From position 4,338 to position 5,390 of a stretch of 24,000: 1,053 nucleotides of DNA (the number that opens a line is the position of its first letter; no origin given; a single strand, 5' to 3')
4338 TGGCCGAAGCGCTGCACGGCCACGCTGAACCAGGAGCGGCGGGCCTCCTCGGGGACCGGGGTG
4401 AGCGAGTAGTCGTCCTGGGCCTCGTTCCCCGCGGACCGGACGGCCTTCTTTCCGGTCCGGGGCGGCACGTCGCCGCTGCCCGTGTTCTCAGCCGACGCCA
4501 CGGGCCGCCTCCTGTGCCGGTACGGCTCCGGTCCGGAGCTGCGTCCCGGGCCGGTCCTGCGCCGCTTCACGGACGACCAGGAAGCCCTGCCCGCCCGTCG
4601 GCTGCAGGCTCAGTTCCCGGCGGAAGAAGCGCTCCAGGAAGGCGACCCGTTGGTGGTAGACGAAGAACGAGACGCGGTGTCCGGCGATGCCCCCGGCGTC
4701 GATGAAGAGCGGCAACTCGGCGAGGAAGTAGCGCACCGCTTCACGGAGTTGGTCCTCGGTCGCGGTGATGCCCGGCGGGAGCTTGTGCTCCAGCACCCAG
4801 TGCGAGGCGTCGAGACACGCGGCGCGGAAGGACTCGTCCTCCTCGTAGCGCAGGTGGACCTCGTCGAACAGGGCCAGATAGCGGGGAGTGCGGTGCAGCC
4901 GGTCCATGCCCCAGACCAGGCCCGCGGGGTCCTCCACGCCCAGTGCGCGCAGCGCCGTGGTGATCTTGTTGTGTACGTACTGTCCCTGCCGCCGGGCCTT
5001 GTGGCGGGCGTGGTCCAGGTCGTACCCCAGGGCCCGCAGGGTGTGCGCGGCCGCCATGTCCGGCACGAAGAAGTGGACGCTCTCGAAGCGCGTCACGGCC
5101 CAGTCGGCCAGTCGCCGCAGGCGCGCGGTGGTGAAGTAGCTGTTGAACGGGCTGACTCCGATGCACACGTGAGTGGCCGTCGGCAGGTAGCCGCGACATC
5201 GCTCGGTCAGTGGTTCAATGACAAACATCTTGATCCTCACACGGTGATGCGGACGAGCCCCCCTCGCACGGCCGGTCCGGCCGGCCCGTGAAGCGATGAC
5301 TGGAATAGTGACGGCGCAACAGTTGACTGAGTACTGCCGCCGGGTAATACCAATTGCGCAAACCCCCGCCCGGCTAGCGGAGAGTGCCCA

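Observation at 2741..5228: Orphan cyclodipeptide synthase translationally coupled to an NCS1 permease and a rhodanese, with no canonical DKP-tailoring enzyme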

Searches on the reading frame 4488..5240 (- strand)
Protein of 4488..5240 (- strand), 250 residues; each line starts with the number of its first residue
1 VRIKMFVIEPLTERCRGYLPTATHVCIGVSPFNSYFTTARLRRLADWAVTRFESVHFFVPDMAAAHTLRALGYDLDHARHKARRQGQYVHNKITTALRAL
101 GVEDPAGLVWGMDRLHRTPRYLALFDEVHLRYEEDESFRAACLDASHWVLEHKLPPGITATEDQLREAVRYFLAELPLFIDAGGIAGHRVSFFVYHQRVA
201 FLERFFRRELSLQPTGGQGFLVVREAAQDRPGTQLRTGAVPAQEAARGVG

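Call 5: search_protein_families(library=pfam, proteins=[window:4488-5240:-])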
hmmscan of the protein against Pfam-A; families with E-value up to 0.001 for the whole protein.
window:4488-5240:- (250 aa): 1 family
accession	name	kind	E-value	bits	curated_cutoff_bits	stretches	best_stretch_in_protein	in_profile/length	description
PF16715.11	CDPS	-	2.1e-69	234.1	27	1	6-225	1-220/220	Cyclodipeptide synthase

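Call 6: search_protein_families(library=ncbifam, proteins=[window:4488-5240:-])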
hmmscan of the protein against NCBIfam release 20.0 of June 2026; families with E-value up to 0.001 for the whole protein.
window:4488-5240:- (250 aa): 2 families
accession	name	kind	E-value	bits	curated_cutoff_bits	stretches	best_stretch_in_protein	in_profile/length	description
TIGR04539.1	tRNA_cyclodipep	subfamily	5.7e-76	254.9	45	1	6-225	1-220/220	tRNA-dependent cyclodipeptide synthase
NF052540.1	CydityrSynMycb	equivalog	5.1e-38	130.9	300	1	5-223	2-220/223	cyclodityrosine synthase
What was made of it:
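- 4488..5228 (-): Cyclodipeptide synthase, NYH subfamily, cCC specificity group. The predicted product is cyclo(L-Cys-L-Cys). PF16715 and TIGR04539 (calls 5, 6).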

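Call 9: find_homologous_proteins(query=window:4488-5228:-)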
Query window:4488-5228:- (246 aa): 283 proteins with E <= 0.001 among 2148 candidates; the best 120 are listed.
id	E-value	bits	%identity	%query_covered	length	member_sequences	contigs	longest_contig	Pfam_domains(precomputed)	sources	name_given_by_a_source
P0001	9.3e-164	561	100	100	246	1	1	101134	PF16715.12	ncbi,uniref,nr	ncbi:tRNA-dependent cyclodipeptide synthase [Streptomyces rimosus]|uniref:tRNA-dependent cyclodipept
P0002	1.9e-145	501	89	100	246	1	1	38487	PF16715.12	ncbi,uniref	ncbi:tRNA-dependent cyclodipeptide synthase [Streptomyces sp. NPDC059788]|uniref:tRNA-dependent cycl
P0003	2.5e-114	399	72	100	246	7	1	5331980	PF16715.12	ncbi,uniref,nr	ncbi:tRNA-dependent cyclodipeptide synthase [Streptomyces sp. MRC013]|uniref:tRNA-dependent cyclodip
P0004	4.5e-113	395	74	100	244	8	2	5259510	PF16715.12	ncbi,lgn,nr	ncbi:tRNA-dependent cyclodipeptide synthase [Streptomyces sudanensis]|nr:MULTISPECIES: tRNA-dependen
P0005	5.2e-111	388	72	100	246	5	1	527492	PF16715.12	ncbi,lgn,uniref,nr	ncbi:tRNA-dependent cyclodipeptide synthase [Streptomyces roseolilacinus]|uniref:tRNA-dependent cycl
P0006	1.7e-107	376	70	99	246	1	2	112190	PF16715.12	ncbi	ncbi:tRNA-dependent cyclodipeptide synthase [Streptomyces sp. NPDC003006]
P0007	5.4e-104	365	68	100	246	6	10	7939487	PF16715.12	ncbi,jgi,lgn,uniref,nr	ncbi:cyclo(L-leucyl-L-leucyl) synthase [Streptomyces virens]|jgi:cyclo(L-tyrosyl-L-tyrosyl) synthase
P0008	1.3e-103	364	71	91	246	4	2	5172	PF16715.12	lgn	-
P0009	4.2e-103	362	65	100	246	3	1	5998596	PF16715.12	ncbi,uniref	ncbi:tRNA-dependent cyclodipeptide synthase [Streptomyces sp. GSL17-111]|uniref:tRNA-dependent cyclo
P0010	5.2e-100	352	63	100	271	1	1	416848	PF16715.12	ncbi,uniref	ncbi:tRNA-dependent cyclodipeptide synthase [Streptomyces sp. NPDC008313]|uniref:tRNA-dependent cycl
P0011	4.1e-96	339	66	95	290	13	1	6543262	PF16715.12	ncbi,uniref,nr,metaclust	ncbi:tRNA-dependent cyclodipeptide synthase [Streptomyces rubrolavendulae]|uniref:Cyclodipeptide syn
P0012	3.1e-93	330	64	93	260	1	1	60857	PF16715.12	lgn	-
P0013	5.5e-92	326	66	92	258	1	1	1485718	PF16715.12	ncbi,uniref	ncbi:tRNA-dependent cyclodipeptide synthase [Streptomyces sp. NPDC018031]|uniref:tRNA-dependent cycl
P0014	9.3e-92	325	69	89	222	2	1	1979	PF16715.12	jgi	jgi:cyclo(L-tyrosyl-L-tyrosyl) synthase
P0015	4.0e-91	323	68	90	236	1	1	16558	PF16715.12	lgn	-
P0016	5.0e-91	323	62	99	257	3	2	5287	PF16715.12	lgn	-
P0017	2.3e-88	314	61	94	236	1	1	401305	PF16715.12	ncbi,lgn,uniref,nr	ncbi:tRNA-dependent cyclodipeptide synthase [Streptomyces zagrosensis]|uniref:Cyclodipeptide synthas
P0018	7.7e-88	312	60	100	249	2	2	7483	PF16715.12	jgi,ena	-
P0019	1.3e-87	311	62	94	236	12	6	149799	PF16715.12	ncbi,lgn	ncbi:tRNA-dependent cyclodipeptide synthase [Streptomyces youssoufiensis]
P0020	1.6e-87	311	64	91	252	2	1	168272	PF16715.12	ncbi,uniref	ncbi:tRNA-dependent cyclodipeptide synthase [Streptomyces mangrovi]|uniref:tRNA-dependent cyclodipep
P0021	2.4e-87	310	63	93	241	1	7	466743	PF16715.12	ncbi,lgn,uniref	ncbi:tRNA-dependent cyclodipeptide synthase [Streptomyces sp. NPDC003023]|uniref:tRNA-dependent cycl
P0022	2.0e-86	307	64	92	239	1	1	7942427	PF16715.12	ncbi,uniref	ncbi:tRNA-dependent cyclodipeptide synthase [Streptomyces sp. P1-3]|uniref:tRNA-dependent cyclodipep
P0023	2.9e-86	307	66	90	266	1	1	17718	PF16715.12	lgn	-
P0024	3.9e-85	303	63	90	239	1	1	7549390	PF16715.12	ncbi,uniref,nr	ncbi:tRNA-dependent cyclodipeptide synthase [Streptomyces sp. XD-27]|uniref:tRNA-dependent cyclodipe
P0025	4.5e-85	303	65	90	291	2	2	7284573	PF16715.12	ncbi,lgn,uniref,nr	ncbi:tRNA-dependent cyclodipeptide synthase [Streptomyces pactum]|uniref:Cyclodipeptide synthase n=1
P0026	7.3e-85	302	62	93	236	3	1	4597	PF16715.12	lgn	-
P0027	1.9e-83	298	60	96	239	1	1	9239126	PF16715.12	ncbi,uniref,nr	ncbi:tRNA-dependent cyclodipeptide synthase [Streptomyces halobius]|uniref:Cyclodipeptide synthase n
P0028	2.8e-83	297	61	90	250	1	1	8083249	PF16715.12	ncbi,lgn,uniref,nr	ncbi:tRNA-dependent cyclodipeptide synthase [Streptomyces armeniacus]|uniref:Cyclodipeptide synthase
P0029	3.6e-79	284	56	99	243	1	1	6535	PF16715.12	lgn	-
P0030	1.9e-77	278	60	90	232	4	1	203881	PF16715.12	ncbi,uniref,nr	ncbi:tRNA-dependent cyclodipeptide synthase [Streptomyces lichenis]|uniref:tRNA-dependent cyclodipep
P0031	1.6e-76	275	56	91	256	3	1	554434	PF16715.12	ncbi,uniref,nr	ncbi:tRNA-dependent cyclodipeptide synthase [Streptomyces sp. p1417]|uniref:Cyclodipeptide synthase 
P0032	8.7e-75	269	56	94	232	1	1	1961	PF16715.12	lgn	-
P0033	9.8e-75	269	58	89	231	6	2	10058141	PF16715.12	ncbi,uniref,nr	ncbi:tRNA-dependent cyclodipeptide synthase [Crossiella cryophila]|uniref:Cyclodipeptide synthase n=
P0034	1.2e-74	269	56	93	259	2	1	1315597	PF16715.12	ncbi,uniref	ncbi:tRNA-dependent cyclodipeptide synthase [Streptomyces sp. NPDC017941]|uniref:tRNA-dependent cycl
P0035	1.9e-74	268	56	92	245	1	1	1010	PF16715.12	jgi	jgi:cyclo(L-tyrosyl-L-tyrosyl) synthase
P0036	3.9e-73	264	56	90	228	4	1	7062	PF16715.12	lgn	-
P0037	7.3e-73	263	57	93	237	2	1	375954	PF16715.12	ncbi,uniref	ncbi:tRNA-dependent cyclodipeptide synthase [Actinomadura sp. 1N219]|uniref:tRNA-dependent cyclodipe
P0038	2.4e-72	261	57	93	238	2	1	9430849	PF16715.12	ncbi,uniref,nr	ncbi:tRNA-dependent cyclodipeptide synthase [Actinomadura sp. NAK00032]|uniref:tRNA-dependent cyclod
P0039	5.5e-72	260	55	95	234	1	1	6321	PF16715.12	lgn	-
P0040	6.5e-72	260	54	97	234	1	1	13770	PF16715.12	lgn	-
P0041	7.1e-72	260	55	89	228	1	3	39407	PF16715.12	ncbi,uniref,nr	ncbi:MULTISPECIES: tRNA-dependent cyclodipeptide synthase [Nocardia]|uniref:tRNA-dependent cyclodipe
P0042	1.4e-71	259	53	92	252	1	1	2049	PF16715.12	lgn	-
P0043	3.5e-71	258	51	98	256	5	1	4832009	PF16715.12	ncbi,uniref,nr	ncbi:tRNA-dependent cyclodipeptide synthase [Allosaccharopolyspora coralli]|uniref:tRNA-dependent cy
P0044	1.0e-70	256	58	89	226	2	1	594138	PF16715.12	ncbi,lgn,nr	ncbi:tRNA-dependent cyclodipeptide synthase [Actinosynnema sp. ALI-1.44]|nr:tRNA-dependent cyclodipe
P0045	1.0e-70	256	54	91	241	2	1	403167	PF16715.12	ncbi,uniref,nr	ncbi:cyclo(L-leucyl-L-leucyl) synthase [Pilimelia terevasa]|uniref:Cyclodipeptide synthase n=2 Tax=P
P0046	1.5e-70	255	56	92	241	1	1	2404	PF16715.12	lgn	-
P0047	1.8e-70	255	55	94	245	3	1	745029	PF16715.12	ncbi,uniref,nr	ncbi:tRNA-dependent cyclodipeptide synthase [Actinomadura decatromicini]|uniref:Cyclodipeptide synth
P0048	3.2e-70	254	54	96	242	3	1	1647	PF16715.12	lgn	-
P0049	9.8e-70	253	54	90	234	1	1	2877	PF16715.12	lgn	-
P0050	1.1e-69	253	56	91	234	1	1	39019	PF16715.12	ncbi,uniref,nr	ncbi:tRNA-dependent cyclodipeptide synthase [Actinomadura darangshiensis]|uniref:Cyclodipeptide synt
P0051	1.5e-69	252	55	95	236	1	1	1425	PF16715.12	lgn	-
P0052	2.9e-69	251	58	88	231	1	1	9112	PF16715.12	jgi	jgi:cyclo(L-tyrosyl-L-tyrosyl) synthase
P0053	8.5e-69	250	56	91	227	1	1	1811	PF16715.12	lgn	-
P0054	1.1e-68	249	53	89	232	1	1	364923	PF16715.12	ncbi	ncbi:tRNA-dependent cyclodipeptide synthase [Actinokineospora sp. NPDC004072]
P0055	1.6e-68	249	55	92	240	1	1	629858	PF16715.12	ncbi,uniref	ncbi:tRNA-dependent cyclodipeptide synthase [Pilimelia columellifera]|uniref:Cyclodipeptide synthase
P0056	2.4e-68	248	53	93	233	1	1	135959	PF16715.12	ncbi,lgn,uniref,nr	ncbi:tRNA-dependent cyclodipeptide synthase [Streptoalloteichus hindustanus]|uniref:Cyclodipeptide s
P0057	3.4e-68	248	52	90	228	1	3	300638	PF16715.12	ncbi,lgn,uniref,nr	ncbi:tRNA-dependent cyclodipeptide synthase [Nocardia ninae]|uniref:Cyclodipeptide synthase n=1 Tax=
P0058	4.5e-68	247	56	83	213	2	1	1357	PF16715.12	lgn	-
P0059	5.5e-68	247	58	82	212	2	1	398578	PF16715.12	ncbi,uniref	ncbi:tRNA-dependent cyclodipeptide synthase [Streptomyces pyxinae]|uniref:tRNA-dependent cyclodipept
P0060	1.0e-67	246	55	91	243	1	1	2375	PF16715.12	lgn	-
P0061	2.0e-67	245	53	88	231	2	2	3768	PF16715.12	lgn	-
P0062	2.8e-67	245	57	87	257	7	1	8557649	PF16715.12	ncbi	ncbi:Cyclo(L-tyrosyl-L-tyrosyl) synthase [Actinosynnema sp. ALI-1.44]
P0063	3.0e-67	245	54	89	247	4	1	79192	PF16715.12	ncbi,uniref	ncbi:tRNA-dependent cyclodipeptide synthase [Amycolatopsis sp. NPDC006131]|uniref:tRNA-dependent cyc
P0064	6.3e-67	244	55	89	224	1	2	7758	PF16715.12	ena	-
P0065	8.3e-67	243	52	93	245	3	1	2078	PF16715.12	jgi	jgi:cyclo(L-tyrosyl-L-tyrosyl) synthase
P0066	8.7e-67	243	54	90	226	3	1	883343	PF16715.12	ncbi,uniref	ncbi:tRNA-dependent cyclodipeptide synthase [Actinosynnema sp. NPDC050436]|uniref:tRNA-dependent cyc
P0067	9.2e-67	243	54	88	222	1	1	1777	PF16715.12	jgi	jgi:cyclo(L-tyrosyl-L-tyrosyl) synthase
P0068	1.0e-66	243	54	91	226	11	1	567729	PF16715.12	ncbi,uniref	ncbi:tRNA-dependent cyclodipeptide synthase [Lentzea sp. NPDC003310]|uniref:tRNA-dependent cyclodipe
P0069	1.5e-66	242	54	89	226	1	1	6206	PF16715.12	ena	-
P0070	1.7e-66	242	53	92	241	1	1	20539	PF16715.12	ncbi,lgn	-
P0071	2.1e-66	242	54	93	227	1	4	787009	PF16715.12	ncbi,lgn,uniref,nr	ncbi:tRNA-dependent cyclodipeptide synthase [Amycolatopsis sp. PS_44_ISF1]|uniref:tRNA-dependent cyc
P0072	2.2e-66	242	49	93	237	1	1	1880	PF16715.12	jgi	jgi:cyclo(L-tyrosyl-L-tyrosyl) synthase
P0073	2.3e-66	242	53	87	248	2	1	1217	PF16715.12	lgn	-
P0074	4.0e-66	241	54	89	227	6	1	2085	PF16715.12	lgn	-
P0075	4.1e-66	241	54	93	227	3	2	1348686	PF16715.12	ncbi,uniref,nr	ncbi:cyclo(L-tyrosyl-L-tyrosyl) synthase [Amycolatopsis sulphurea]|uniref:Cyclodipeptide synthase n=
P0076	5.0e-66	241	54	88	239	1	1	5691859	PF16715.12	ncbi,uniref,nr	ncbi:tRNA-dependent cyclodipeptide synthase [Streptomyces gobiensis]|uniref:tRNA-dependent cyclodipe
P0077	5.4e-66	241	53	93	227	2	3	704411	PF16715.12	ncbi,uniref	ncbi:tRNA-dependent cyclodipeptide synthase [Amycolatopsis sp. NPDC058986]|uniref:tRNA-dependent cyc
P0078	5.9e-66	240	54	89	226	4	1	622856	PF16715.12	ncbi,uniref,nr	ncbi:cyclo(L-tyrosyl-L-tyrosyl) synthase [Lentzea pudingi]|uniref:Cyclodipeptide synthase n=1 Tax=Le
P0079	1.2e-65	239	52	91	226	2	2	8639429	PF16715.12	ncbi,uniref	ncbi:tRNA-dependent cyclodipeptide synthase [Lentzea sp. NPDC042327]|uniref:tRNA-dependent cyclodipe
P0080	1.5e-65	239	52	89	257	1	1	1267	PF16715.12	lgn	-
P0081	1.5e-65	239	51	88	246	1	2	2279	PF16715.12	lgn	-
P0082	1.9e-65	239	55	89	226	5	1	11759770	PF16715.12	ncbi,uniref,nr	ncbi:hypothetical protein AOZ06_24710 [Kibdelosporangium phytohabitans]|uniref:Cyclodipeptide syntha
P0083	2.0e-65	239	54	90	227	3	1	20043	PF16715.12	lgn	-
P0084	2.0e-65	239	52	89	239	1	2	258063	PF16715.12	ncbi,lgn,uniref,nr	ncbi:cyclo(L-tyrosyl-L-tyrosyl) synthase [Amycolatopsis arida]|uniref:Cyclodipeptide synthase n=1 Ta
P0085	2.2e-65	239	54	89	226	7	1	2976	PF16715.12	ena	-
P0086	2.6e-65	238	48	98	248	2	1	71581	PF16715.12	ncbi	-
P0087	4.0e-65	238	52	90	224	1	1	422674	PF16715.12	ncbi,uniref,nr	ncbi:tRNA-dependent cyclodipeptide synthase [Actinokineospora sp. NBRC 105648]|uniref:tRNA-dependent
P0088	4.7e-65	237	53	89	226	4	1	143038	PF16715.12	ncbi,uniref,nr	ncbi:tRNA-dependent cyclodipeptide synthase [Nocardia sp. NRRL S-836]|uniref:tRNA-dependent cyclodip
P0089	5.2e-65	237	48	94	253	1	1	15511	PF16715.12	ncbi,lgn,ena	-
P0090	5.4e-65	237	53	89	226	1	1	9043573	PF16715.12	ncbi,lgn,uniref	ncbi:tRNA-dependent cyclodipeptide synthase [Lentzea sp. E54]|uniref:tRNA-dependent cyclodipeptide s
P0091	5.8e-65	237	56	89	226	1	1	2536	PF16715.12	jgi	jgi:cyclo(L-tyrosyl-L-tyrosyl) synthase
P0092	6.8e-65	237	49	93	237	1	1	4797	PF16715.12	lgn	-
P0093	8.4e-65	237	53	90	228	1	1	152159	PF16715.12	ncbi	ncbi:tRNA-dependent cyclodipeptide synthase [Actinokineospora sp. NPDC004072]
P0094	1.1e-64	236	53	89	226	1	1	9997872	PF16715.12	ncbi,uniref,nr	ncbi:tRNA-dependent cyclodipeptide synthase [Lentzea guizhouensis]|uniref:Cyclodipeptide synthase n=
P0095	1.2e-64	236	52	87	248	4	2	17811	PF16715.12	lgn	-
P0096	1.7e-64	236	50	96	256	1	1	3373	PF16715.12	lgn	-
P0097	1.8e-64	236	52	89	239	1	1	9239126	PF16715.12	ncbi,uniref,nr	ncbi:tRNA-dependent cyclodipeptide synthase [Streptomyces halobius]|uniref:Cyclodipeptide synthase n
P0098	2.4e-64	235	53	89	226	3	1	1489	PF16715.12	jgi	-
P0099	2.4e-64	235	52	89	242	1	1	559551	PF16715.12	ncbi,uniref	ncbi:tRNA-dependent cyclodipeptide synthase (plasmid) [Streptomyces sp. NBC_00637]|uniref:tRNA-depen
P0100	3.2e-64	235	53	83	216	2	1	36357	PF16715.12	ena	-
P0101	4.1e-64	234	53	89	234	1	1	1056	PF16715.12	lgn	-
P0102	4.3e-64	234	50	93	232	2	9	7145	PF16715.12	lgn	-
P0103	5.2e-64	234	52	89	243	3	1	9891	PF16715.12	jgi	-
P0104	5.2e-64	234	52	91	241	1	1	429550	PF16715.12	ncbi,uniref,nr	ncbi:cyclo(L-leucyl-L-leucyl) synthase [Pilimelia anulata]|uniref:Cyclodipeptide synthase n=1 Tax=Pi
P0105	7.3e-64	234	52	90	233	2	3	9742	PF16715.12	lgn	-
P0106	1.1e-63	233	52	88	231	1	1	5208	PF16715.12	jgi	jgi:cyclo(L-tyrosyl-L-tyrosyl) synthase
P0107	1.2e-63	233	50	90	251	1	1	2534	PF16715.12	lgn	-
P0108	1.2e-63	233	52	90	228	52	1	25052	PF16715.12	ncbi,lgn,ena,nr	ncbi:MAG TPA: tRNA-dependent cyclodipeptide synthase [Amycolatopsis sp.]|nr:tRNA-dependent cyclodipe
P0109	1.4e-63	233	52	90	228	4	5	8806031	PF16715.12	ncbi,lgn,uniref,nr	ncbi:cyclo(L-tyrosyl-L-tyrosyl) synthase [Amycolatopsis lurida]|uniref:Cyclodipeptide synthase n=1 T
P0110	1.5e-63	233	51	91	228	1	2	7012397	PF16715.12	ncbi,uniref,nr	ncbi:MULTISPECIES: tRNA-dependent cyclodipeptide synthase [Actinokineospora]|uniref:Cyclodipeptide s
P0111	1.7e-63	232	52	93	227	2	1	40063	PF16715.12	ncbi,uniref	ncbi:tRNA-dependent cyclodipeptide synthase [Amycolatopsis sp. NPDC059021]|uniref:tRNA-dependent cyc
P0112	1.8e-63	232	49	87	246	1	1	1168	PF16715.12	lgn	-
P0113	1.9e-63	232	53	87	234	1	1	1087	PF16715.12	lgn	-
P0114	2.1e-63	232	54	88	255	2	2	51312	PF16715.12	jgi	jgi:cyclo(L-tyrosyl-L-tyrosyl) synthase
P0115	3.6e-63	231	52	91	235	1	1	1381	PF16715.12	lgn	-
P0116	8.7e-63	230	47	98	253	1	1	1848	PF16715.12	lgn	-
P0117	8.8e-63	230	50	90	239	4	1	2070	PF16715.12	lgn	-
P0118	1.0e-62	230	51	90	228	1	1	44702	PF16715.12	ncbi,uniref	ncbi:tRNA-dependent cyclodipeptide synthase [Amycolatopsis sp. NPDC102389]|uniref:tRNA-dependent cyc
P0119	1.1e-62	230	52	88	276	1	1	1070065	PF16715.12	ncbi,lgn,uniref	ncbi:tRNA-dependent cyclodipeptide synthase [Nocardia nova]|uniref:tRNA-dependent cyclodipeptide syn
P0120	1.2e-62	230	54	86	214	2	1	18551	PF16715.12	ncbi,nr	ncbi:tRNA-dependent cyclodipeptide synthase [Streptomyces sp. TRM68367]|nr:tRNA-dependent cyclodipep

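Call 10: search_solved_structures(query=window:4488-5228:-, show_alignments=3)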
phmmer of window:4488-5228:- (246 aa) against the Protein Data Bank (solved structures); distinct sequences matched with E-value up to 0.001: 10.
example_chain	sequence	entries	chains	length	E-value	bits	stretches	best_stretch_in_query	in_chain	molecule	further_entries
2x9q_A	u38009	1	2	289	1.4e-30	109.8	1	2-220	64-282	CYCLODIPEPTIDE SYNTHETASE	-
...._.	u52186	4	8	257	6.7e-27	97.7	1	2-224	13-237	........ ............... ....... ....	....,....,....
6ztu_A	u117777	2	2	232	2.8e-26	95.6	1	1-221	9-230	Cyclodipeptide synthase, BtCDPS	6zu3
7azu_A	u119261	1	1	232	5e-26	94.8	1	1-221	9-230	Cyclodipeptide synthase, BtCDPS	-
3oqv_A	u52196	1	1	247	1.8e-22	83.2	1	7-221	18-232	AlbC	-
4q24_A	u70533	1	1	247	8.6e-22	81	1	7-221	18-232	Cyclo(L-leucyl-L-phenylalanyl) synthase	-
6ez3_A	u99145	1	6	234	1.4e-17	67.2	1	2-223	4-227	Cyclo(L-leucyl-L-leucyl) synthase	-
9i5m_A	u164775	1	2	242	3.5e-06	29.8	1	46-198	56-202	Cyclodipeptide synthase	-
5mlq_A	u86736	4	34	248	3.7e-06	29.8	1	46-198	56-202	CDPS | Cyclodipeptide synthase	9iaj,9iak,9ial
9iam_A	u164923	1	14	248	4.4e-06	29.5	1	47-198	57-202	Cyclodipeptide synthase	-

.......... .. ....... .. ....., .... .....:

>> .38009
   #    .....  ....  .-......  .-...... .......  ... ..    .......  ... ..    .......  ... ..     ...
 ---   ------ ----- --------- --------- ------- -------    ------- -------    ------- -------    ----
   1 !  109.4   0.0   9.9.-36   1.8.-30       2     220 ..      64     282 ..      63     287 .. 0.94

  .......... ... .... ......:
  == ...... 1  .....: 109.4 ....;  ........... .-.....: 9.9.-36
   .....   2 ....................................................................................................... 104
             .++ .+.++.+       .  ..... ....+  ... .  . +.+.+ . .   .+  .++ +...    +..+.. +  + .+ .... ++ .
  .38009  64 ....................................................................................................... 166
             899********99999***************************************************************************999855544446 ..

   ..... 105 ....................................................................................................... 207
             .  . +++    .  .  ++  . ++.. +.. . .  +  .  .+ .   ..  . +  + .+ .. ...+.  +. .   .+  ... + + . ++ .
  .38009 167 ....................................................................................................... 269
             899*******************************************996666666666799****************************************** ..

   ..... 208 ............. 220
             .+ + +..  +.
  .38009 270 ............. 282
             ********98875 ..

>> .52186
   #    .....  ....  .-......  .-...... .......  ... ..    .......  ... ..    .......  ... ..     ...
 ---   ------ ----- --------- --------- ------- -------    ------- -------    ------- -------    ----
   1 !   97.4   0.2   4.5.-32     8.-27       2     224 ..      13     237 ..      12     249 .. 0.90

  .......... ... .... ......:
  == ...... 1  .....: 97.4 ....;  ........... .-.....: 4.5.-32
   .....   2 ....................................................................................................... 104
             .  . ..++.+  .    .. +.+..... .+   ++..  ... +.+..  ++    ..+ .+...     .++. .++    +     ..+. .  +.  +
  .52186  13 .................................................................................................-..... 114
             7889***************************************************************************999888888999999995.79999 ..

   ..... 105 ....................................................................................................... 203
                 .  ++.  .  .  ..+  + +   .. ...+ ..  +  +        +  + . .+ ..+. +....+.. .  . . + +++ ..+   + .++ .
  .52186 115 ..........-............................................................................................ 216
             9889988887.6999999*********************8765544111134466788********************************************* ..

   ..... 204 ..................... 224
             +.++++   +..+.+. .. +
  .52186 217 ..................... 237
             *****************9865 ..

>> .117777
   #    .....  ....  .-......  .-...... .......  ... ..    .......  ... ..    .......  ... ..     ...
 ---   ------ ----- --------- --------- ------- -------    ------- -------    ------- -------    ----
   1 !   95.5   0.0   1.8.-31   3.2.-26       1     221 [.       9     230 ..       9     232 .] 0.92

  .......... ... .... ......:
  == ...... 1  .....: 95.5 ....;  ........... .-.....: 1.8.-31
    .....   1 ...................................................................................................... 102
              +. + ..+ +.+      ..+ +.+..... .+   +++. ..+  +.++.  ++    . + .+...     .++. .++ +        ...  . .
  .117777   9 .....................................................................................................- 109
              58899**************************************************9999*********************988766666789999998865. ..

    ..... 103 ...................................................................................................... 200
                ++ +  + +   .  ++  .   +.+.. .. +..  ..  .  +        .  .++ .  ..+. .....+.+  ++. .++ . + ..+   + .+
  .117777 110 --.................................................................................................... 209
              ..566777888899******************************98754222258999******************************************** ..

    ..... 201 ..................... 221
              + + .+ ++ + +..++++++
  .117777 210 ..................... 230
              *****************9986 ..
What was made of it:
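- On Cyclodipeptide synthase, NYH subfamily: Ser26, Asn29, Tyr167, Glu171, Tyr191 and His192 align with Rv2275 and YvmC (call 10).
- Checked: The motifs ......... (Ser26, Asn29), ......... (Tyr167, Glu171) and VYHQ (Tyr191, His192) are present, and the protein aligns with Rv2275, YvmC and AlbC (call 10).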
